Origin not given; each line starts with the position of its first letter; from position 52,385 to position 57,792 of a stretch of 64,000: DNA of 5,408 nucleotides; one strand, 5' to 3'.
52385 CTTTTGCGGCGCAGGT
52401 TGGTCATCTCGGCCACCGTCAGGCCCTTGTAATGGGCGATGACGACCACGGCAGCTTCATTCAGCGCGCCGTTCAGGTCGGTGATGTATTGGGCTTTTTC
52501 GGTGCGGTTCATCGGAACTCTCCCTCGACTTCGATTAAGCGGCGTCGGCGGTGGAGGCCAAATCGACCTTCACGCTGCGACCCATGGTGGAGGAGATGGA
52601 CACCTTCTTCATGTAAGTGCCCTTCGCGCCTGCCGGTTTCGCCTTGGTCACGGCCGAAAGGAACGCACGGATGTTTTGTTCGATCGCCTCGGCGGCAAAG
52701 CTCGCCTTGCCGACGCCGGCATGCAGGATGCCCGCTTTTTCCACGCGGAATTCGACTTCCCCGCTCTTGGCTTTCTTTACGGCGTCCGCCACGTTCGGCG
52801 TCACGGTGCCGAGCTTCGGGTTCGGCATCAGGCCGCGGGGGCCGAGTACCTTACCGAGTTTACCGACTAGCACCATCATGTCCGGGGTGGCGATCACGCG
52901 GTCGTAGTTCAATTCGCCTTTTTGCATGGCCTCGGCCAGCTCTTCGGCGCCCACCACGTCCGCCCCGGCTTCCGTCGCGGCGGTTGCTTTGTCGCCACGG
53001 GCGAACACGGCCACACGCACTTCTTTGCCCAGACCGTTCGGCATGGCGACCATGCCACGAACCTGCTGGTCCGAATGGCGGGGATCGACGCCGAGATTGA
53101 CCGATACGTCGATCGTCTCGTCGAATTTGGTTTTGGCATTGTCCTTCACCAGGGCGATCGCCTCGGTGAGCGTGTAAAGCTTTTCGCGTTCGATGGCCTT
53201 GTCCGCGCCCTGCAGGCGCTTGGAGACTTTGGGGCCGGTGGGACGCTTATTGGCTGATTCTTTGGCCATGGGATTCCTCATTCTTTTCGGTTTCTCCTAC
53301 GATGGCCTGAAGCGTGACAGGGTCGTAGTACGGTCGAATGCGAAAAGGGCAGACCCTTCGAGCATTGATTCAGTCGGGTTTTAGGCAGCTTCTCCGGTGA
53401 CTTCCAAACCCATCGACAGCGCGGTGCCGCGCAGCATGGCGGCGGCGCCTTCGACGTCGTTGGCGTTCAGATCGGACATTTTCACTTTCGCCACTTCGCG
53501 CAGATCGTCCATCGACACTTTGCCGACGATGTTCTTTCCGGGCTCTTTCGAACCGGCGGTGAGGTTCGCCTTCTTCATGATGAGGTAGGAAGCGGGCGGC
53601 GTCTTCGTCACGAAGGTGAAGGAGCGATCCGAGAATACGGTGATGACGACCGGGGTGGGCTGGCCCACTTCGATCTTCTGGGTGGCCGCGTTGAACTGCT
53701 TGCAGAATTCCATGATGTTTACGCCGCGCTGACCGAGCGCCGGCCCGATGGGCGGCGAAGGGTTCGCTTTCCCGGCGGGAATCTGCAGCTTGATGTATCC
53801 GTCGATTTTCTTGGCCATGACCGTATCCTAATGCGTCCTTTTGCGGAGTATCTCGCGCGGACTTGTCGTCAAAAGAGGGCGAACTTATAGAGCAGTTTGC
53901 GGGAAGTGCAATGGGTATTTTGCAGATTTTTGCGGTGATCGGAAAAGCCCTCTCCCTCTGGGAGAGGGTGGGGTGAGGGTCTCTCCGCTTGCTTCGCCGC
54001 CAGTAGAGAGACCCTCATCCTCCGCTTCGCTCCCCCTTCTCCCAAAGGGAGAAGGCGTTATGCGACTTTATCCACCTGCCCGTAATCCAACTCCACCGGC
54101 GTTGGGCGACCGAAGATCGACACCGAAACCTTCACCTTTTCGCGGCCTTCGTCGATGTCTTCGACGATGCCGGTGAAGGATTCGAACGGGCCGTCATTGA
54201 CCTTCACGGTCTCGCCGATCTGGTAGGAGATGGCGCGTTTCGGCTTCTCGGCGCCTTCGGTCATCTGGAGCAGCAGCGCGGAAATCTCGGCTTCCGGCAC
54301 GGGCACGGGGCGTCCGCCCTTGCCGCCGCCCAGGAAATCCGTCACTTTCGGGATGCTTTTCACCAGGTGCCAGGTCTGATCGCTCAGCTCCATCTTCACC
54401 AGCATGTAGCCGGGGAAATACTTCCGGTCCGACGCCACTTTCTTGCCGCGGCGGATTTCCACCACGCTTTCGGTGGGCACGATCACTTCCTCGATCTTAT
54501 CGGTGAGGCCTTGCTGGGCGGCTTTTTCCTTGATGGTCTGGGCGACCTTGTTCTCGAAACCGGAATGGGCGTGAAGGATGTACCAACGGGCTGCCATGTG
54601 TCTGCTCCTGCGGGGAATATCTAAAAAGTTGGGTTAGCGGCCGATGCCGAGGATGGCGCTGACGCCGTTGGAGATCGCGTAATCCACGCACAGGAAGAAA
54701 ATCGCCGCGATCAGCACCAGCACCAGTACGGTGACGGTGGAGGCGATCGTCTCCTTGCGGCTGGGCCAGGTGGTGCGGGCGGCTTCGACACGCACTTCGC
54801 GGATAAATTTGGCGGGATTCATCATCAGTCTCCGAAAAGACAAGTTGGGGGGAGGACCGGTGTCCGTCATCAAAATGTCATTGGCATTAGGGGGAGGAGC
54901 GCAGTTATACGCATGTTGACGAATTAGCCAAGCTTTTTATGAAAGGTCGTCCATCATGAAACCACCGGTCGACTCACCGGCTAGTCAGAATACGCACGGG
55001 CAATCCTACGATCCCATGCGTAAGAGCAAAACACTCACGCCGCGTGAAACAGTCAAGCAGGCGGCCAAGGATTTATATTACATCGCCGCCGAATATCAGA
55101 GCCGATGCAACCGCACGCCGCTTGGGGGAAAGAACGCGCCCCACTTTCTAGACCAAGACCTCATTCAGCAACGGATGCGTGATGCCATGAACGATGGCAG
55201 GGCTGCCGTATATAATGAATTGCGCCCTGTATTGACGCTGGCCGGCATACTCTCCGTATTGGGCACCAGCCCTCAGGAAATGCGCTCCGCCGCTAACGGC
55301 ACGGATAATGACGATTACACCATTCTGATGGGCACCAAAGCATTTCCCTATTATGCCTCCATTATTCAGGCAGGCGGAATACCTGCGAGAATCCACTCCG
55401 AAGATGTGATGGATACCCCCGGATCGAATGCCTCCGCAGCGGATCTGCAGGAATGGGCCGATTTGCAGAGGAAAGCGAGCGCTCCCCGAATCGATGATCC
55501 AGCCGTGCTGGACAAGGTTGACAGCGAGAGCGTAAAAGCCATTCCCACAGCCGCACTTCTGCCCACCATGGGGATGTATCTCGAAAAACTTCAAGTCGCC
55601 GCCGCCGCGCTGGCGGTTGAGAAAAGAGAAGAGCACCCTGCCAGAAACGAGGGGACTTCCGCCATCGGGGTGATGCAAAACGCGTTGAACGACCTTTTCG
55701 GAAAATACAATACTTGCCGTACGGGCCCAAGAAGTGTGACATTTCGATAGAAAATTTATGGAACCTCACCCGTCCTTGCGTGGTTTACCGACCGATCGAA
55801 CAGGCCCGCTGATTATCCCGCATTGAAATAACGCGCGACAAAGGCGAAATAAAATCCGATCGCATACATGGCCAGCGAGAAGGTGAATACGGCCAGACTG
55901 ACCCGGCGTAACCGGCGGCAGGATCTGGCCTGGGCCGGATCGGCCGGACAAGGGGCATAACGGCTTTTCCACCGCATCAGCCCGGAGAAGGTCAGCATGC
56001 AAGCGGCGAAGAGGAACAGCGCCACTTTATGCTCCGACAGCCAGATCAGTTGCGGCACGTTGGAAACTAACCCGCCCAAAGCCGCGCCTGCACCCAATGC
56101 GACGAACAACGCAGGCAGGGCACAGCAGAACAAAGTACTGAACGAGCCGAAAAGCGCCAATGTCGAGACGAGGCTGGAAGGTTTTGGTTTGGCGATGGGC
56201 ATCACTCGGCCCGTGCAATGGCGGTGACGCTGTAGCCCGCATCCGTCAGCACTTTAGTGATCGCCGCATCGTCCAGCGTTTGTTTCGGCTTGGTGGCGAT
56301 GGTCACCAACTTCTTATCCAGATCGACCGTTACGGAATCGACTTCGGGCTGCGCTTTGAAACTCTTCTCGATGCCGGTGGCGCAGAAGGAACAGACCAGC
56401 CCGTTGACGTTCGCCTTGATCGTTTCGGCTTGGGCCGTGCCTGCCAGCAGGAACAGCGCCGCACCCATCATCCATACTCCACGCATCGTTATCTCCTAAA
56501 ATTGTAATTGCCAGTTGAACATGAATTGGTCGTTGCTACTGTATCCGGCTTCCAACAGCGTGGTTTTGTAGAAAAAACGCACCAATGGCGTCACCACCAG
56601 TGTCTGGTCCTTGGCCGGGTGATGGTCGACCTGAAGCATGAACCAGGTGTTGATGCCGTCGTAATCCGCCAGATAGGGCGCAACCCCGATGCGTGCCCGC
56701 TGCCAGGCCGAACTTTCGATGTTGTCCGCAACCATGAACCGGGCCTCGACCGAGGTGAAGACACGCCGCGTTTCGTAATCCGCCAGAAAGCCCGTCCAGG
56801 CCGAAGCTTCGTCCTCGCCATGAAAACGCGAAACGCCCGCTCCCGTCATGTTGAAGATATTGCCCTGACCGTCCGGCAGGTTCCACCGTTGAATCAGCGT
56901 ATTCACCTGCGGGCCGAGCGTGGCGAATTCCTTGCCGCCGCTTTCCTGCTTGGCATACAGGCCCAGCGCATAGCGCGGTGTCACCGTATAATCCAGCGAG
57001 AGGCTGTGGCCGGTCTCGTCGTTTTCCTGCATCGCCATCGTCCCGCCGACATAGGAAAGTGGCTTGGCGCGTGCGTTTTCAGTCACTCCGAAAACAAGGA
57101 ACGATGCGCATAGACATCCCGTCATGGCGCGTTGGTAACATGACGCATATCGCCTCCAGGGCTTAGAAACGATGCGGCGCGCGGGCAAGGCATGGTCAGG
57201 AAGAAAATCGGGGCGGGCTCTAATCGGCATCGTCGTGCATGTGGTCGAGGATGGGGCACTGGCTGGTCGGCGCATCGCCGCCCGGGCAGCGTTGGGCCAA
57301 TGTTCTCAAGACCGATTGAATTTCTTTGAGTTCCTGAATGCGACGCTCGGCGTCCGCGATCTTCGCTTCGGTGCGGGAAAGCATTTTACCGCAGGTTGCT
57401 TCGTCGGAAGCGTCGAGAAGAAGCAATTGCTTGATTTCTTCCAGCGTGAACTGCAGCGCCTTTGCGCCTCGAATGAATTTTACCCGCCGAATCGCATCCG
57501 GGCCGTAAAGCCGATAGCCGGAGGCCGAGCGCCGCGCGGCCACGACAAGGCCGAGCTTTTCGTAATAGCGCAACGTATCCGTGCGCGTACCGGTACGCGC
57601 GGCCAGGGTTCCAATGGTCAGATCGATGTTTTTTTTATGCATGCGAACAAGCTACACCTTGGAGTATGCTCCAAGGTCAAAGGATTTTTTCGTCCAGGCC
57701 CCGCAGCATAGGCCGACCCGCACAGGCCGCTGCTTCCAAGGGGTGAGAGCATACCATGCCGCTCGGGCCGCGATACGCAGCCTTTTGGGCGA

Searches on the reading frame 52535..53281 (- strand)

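Call 54: search_protein_families(library=pfam, proteins=[window:52535-53281:-], max_evalue=0.0001)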
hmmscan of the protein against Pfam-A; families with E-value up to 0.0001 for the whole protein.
window:52535-53281:- (248 aa): 1 family
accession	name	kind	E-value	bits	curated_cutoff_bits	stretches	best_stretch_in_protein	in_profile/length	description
PF00687.26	Ribosomal_L1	-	5.7e-68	228.8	32.2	1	45-234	1-197/198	Ribosomal protein L1p/L10e family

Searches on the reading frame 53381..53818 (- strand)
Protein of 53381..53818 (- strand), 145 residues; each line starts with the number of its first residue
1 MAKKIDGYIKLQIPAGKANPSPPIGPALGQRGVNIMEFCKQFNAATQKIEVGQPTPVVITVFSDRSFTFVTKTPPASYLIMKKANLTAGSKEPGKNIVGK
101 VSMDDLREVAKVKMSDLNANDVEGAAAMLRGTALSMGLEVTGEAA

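Call 54: search_protein_families(library=pfam, proteins=[window:53381-53818:-], max_evalue=0.0001)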
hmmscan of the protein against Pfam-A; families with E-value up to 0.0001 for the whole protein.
window:53381-53818:- (145 aa): 2 families
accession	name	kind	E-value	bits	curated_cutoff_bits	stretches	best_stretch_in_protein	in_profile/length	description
PF03946.19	Ribosomal_L11_N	-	5.4e-30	103.4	32.9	1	9-67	1-58/58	Ribosomal protein L11, N-terminal domain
PF00298.24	Ribosomal_L11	-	6.3e-26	91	21.4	1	72-140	1-69/69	Ribosomal protein L11, RNA binding domain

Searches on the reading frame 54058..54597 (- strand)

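Call 54: search_protein_families(library=pfam, proteins=[window:54058-54597:-], max_evalue=0.0001)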
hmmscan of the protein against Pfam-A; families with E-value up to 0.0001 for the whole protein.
window:54058-54597:- (179 aa): 2 families
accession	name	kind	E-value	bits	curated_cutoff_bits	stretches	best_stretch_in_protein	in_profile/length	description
PF02357.24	NusG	-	9.9e-29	100.1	22.2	1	4-108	2-92/93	Transcription termination factor nusG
PF00467.35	KOW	-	1.5e-05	25.1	22.3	1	128-157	2-31/32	KOW motif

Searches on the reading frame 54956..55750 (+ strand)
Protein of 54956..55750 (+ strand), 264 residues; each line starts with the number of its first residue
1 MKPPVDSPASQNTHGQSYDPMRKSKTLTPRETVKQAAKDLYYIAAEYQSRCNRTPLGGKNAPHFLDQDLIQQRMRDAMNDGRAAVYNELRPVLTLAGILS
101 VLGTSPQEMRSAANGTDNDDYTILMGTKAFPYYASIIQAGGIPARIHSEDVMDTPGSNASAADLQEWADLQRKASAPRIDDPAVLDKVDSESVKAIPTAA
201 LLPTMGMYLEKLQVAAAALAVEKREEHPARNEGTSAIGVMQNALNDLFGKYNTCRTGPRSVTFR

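Call 54: search_protein_families(library=pfam, proteins=[window:54956-55750:+], max_evalue=0.0001)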
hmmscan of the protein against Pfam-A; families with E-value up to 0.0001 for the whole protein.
window:54956-55750:+ (264 aa): 0 families

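Call 61: search_protein_families(library=pfam, proteins=[window:54956-55750:+], max_evalue=1)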
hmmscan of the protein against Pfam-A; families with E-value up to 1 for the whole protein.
window:54956-55750:+ (264 aa): 3 families
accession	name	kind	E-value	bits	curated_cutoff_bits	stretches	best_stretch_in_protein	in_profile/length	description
PF18726.6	HEPN_SAV_6107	-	0.096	13.7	27.2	0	207-244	14-50/98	SAV_6107-like HEPN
PF20605.4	Antitox_RHH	-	0.2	12.3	27.2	1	229-252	23-46/50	Antitoxin-like ribbon-helix-helix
PF18489.6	Alpha_Helical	-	0.23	12.1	32.4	1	118-154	5-41/127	Alpha helical domain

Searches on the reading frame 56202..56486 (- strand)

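Call 66: search_protein_families(library=pfam, proteins=[window:56202-56486:-], max_evalue=0.001)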
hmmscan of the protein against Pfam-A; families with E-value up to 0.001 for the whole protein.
window:56202-56486:- (94 aa): 1 family
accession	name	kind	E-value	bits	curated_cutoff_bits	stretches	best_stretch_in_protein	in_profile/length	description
PF00403.32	HMA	-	1.1e-09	38.9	24.8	1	26-85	3-61/62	Heavy-metal-associated domain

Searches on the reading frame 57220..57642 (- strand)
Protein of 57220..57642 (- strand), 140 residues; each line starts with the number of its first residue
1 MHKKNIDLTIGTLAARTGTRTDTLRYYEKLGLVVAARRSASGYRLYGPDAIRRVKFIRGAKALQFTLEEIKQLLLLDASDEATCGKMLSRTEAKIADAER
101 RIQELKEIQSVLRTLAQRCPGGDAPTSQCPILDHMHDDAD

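Call 66: search_protein_families(library=pfam, proteins=[window:57220-57642:-], max_evalue=0.001)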
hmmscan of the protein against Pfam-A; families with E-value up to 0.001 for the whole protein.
window:57220-57642:- (140 aa): 3 families
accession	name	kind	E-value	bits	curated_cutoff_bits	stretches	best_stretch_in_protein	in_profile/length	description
PF13411.12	MerR_1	-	5.2e-17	62.2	21.6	1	9-74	2-66/69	MerR HTH family regulatory protein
PF09278.17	MerR-DNA-bind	-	1.3e-14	55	25.4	1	51-115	1-65/65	MerR, DNA binding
PF00376.29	MerR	-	2.6e-13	50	28.2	1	9-46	1-38/38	MerR family regulatory protein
